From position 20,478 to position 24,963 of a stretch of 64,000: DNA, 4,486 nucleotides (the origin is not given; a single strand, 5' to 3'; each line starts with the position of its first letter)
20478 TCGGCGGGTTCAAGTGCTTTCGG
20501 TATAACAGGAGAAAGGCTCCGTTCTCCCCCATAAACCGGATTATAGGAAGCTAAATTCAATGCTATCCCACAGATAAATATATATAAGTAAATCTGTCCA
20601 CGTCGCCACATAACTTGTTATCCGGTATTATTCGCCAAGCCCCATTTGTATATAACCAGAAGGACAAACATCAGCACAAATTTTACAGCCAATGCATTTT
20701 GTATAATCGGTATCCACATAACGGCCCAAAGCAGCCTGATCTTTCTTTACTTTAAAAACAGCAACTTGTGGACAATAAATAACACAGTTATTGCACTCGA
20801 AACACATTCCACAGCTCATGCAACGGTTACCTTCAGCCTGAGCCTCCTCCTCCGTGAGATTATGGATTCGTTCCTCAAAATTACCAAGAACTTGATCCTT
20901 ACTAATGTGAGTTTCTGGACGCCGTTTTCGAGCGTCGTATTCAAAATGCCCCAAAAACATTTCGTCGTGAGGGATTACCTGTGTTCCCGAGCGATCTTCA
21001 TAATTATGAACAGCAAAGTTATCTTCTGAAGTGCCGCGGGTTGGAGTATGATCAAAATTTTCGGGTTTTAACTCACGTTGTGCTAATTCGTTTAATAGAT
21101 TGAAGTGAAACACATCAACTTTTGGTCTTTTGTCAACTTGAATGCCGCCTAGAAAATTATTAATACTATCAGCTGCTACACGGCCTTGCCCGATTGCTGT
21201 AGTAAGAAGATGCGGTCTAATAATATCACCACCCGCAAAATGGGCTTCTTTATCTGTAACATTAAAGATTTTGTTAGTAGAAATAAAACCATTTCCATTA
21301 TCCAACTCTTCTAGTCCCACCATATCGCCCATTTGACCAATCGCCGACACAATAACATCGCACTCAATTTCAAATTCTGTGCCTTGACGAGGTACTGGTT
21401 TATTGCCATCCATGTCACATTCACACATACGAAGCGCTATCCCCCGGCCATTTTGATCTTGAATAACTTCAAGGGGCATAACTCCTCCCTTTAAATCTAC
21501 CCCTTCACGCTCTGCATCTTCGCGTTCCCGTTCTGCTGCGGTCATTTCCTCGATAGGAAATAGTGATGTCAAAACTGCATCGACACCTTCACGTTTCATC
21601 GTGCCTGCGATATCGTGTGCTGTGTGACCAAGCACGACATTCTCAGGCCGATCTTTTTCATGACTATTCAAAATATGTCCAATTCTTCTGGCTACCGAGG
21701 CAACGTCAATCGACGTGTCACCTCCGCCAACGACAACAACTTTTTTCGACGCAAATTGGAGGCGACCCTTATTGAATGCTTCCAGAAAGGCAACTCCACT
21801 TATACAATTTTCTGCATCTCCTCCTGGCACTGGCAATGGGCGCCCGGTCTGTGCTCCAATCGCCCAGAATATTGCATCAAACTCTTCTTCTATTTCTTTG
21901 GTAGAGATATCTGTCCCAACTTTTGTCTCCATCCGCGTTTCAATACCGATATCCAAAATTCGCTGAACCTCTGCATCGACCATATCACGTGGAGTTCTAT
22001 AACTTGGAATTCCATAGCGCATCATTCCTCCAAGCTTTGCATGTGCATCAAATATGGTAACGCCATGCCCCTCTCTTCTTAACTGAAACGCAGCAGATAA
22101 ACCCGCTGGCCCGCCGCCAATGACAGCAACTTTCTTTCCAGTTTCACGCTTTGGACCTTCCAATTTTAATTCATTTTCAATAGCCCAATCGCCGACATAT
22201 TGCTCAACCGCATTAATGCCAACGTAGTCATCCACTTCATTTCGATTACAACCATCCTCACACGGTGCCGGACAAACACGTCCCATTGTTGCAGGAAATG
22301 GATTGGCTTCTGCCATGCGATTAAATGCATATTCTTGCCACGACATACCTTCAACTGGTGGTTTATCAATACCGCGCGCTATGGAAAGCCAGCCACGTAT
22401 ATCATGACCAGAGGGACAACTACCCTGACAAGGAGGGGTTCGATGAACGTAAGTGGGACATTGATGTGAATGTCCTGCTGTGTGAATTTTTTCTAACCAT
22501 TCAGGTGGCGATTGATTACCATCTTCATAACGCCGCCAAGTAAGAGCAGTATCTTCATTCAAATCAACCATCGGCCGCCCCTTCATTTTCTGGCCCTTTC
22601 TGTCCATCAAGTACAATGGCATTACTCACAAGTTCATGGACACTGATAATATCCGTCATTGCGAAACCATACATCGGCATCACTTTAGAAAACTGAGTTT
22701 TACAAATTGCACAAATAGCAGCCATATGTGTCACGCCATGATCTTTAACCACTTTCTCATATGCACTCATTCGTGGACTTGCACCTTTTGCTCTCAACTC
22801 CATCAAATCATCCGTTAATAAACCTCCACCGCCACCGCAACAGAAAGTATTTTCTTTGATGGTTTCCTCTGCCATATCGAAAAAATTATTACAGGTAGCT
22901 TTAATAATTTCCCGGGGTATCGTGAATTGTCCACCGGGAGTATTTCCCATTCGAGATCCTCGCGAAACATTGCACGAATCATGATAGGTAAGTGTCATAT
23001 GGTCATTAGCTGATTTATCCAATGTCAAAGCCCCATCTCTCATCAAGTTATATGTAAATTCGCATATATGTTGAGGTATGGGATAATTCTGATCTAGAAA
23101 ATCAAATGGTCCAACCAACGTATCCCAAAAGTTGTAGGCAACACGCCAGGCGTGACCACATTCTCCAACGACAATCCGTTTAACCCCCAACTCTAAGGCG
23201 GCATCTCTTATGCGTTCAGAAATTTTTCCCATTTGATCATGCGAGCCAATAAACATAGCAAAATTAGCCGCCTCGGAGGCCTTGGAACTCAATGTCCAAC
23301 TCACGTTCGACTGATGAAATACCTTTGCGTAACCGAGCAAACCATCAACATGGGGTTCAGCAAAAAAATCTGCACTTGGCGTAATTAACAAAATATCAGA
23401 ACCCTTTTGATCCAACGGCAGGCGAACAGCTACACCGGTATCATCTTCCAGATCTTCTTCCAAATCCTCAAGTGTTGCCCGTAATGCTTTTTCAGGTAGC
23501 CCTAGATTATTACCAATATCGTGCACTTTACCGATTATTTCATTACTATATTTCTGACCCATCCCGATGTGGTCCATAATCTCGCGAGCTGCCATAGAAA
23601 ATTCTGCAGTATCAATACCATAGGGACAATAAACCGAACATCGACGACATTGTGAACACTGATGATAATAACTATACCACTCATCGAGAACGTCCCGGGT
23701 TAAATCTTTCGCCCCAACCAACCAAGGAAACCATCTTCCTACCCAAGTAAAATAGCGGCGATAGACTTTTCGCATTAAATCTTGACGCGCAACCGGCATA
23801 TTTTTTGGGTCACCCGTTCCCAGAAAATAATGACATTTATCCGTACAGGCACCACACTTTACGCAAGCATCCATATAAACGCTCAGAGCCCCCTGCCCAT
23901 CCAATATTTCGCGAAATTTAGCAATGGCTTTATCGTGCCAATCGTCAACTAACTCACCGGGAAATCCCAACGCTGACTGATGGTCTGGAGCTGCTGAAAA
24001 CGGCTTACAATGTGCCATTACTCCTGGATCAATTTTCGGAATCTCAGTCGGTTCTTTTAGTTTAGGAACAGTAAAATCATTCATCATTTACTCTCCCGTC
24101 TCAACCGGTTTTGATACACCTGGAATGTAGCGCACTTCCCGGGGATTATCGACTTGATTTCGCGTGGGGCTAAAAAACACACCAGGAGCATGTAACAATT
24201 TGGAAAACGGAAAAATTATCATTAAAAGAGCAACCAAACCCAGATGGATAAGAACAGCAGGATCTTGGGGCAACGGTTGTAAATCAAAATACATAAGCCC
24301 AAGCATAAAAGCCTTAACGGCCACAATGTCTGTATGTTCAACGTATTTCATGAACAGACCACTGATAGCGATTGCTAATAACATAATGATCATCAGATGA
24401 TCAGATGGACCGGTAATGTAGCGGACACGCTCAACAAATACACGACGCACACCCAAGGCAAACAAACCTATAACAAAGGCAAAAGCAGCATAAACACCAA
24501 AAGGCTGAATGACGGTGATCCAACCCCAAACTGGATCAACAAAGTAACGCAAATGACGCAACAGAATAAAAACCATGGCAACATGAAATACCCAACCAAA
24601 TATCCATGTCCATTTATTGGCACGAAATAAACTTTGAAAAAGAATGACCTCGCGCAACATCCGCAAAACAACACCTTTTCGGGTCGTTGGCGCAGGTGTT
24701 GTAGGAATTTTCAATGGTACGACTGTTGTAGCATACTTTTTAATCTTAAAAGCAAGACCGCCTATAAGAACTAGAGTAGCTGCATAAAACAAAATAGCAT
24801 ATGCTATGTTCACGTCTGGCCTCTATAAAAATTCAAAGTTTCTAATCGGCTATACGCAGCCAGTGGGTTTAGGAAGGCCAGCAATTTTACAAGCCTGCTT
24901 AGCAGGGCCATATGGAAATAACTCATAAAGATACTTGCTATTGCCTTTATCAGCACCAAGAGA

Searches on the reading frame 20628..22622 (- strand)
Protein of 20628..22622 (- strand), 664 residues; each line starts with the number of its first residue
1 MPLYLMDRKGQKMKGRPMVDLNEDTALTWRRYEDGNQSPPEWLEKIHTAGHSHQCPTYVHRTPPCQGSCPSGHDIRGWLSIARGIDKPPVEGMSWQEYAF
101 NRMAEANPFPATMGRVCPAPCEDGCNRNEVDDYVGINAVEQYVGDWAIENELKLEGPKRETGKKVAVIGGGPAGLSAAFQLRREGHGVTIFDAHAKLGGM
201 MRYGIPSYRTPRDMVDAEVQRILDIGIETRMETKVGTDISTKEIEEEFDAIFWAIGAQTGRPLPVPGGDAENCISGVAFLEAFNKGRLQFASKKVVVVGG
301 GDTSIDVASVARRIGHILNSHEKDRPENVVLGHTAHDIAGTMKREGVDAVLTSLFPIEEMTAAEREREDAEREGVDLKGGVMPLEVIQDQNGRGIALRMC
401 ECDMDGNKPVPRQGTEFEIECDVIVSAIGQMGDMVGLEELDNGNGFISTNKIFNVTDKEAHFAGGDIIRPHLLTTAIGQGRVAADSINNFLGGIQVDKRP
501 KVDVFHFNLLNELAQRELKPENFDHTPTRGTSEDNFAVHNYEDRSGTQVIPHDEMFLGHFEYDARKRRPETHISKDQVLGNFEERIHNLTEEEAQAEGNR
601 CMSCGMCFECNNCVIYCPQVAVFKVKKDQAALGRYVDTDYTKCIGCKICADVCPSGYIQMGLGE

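Call 69: search_protein_families(library=pfam, proteins=[window:20628-22622:-], max_evalue=0.0001)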
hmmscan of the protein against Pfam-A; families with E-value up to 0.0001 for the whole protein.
window:20628-22622:- (664 aa): 14 families
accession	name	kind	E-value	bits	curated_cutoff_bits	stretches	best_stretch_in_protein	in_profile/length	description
PF07992.20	Pyr_redox_2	-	1.2e-28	100.8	26.1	1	163-480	1-291/291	Pyridine nucleotide-disulphide oxidoreductase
PF14691.11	Fer4_20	-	3.4e-14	53.1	25.8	1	61-151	28-112/113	Dihydroprymidine dehydrogenase domain II, 4Fe-4S cluster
PF13450.12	NAD_binding_8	-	1.2e-09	38.7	21.9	1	167-202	1-36/68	NAD(P)-binding Rossmann-like domain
PF12838.12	Fer4_7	-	9.8e-08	32.8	27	1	607-656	2-51/52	4Fe-4S dicluster domain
PF14697.11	Fer4_21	-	1e-07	32.4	35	1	606-660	7-59/59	4Fe-4S dicluster domain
PF13738.12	Pyr_redox_3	-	3.8e-07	30.1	30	0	166-194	168-196/305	Pyridine nucleotide-disulphide oxidoreductase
PF01266.30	DAO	-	6.3e-07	29.7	27.9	1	164-198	1-35/353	FAD dependent oxidoreductase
PF12831.13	FAD_oxidored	-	8.3e-07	29.1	27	1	165-204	2-41/416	FAD dependent oxidoreductase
PF00070.33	Pyr_redox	-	4.8e-06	27.4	22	0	164-198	1-35/82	Pyridine nucleotide-disulphide oxidoreductase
PF03486.20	HI0933_like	-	1e-05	25.6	50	1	164-198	2-36/244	HI0933-like protein Rossmann domain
PF00037.32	Fer4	-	1.1e-05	25.5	21.1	1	638-656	3-21/24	4Fe-4S binding domain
PF01494.25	FAD_binding_3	-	2.9e-05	23.9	22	0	164-202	3-41/349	FAD binding domain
PF00890.30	FAD_binding_2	-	5e-05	23.1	20.4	1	165-199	2-36/414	FAD binding domain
PF01946.23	Thi4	-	7.5e-05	22.5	26.2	0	164-207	19-63/235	Thi4 family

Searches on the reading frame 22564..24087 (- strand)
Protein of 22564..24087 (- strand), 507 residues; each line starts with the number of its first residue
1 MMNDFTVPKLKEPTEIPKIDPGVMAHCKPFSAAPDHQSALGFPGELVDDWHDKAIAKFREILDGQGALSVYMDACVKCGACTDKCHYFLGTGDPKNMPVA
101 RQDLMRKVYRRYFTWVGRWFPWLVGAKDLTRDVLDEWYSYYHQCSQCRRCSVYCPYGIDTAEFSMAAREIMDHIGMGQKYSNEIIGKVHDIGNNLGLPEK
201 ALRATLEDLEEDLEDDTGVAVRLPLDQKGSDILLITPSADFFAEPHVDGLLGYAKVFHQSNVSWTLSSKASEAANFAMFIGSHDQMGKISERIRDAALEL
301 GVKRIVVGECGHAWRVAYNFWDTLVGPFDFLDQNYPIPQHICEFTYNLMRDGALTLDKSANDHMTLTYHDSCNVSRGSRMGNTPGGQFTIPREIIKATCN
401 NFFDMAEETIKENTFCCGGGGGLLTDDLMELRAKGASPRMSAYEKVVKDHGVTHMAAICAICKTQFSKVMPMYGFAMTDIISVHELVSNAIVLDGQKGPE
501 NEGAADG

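Call 69: search_protein_families(library=pfam, proteins=[window:22564-24087:-], max_evalue=0.0001)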
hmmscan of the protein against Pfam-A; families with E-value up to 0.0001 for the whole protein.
window:22564-24087:- (507 aa): 4 families
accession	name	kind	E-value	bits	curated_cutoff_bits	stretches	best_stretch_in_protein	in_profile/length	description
PF13183.11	Fer4_8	-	1e-11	45.6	27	1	72-158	2-68/68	4Fe-4S dicluster domain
PF13534.11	Fer4_17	-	1.3e-09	38.9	22.2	1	74-159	1-61/61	4Fe-4S dicluster domain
PF13187.11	Fer4_9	-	3.4e-07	30.6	27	0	68-86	34-48/52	4Fe-4S dicluster domain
PF13237.11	Fer4_10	-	1.6e-06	28.4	25.5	0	142-164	7-31/53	4Fe-4S dicluster domain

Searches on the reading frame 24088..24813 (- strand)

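Call 69: search_protein_families(library=pfam, proteins=[window:24088-24813:-], max_evalue=0.0001)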
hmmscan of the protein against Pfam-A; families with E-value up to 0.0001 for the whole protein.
window:24088-24813:- (241 aa): 1 family
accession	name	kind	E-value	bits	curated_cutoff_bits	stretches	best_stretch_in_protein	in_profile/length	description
PF02665.19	Nitrate_red_gam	-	1.7e-11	44.6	22.9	1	73-209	48-199/217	Nitrate reductase gamma subunit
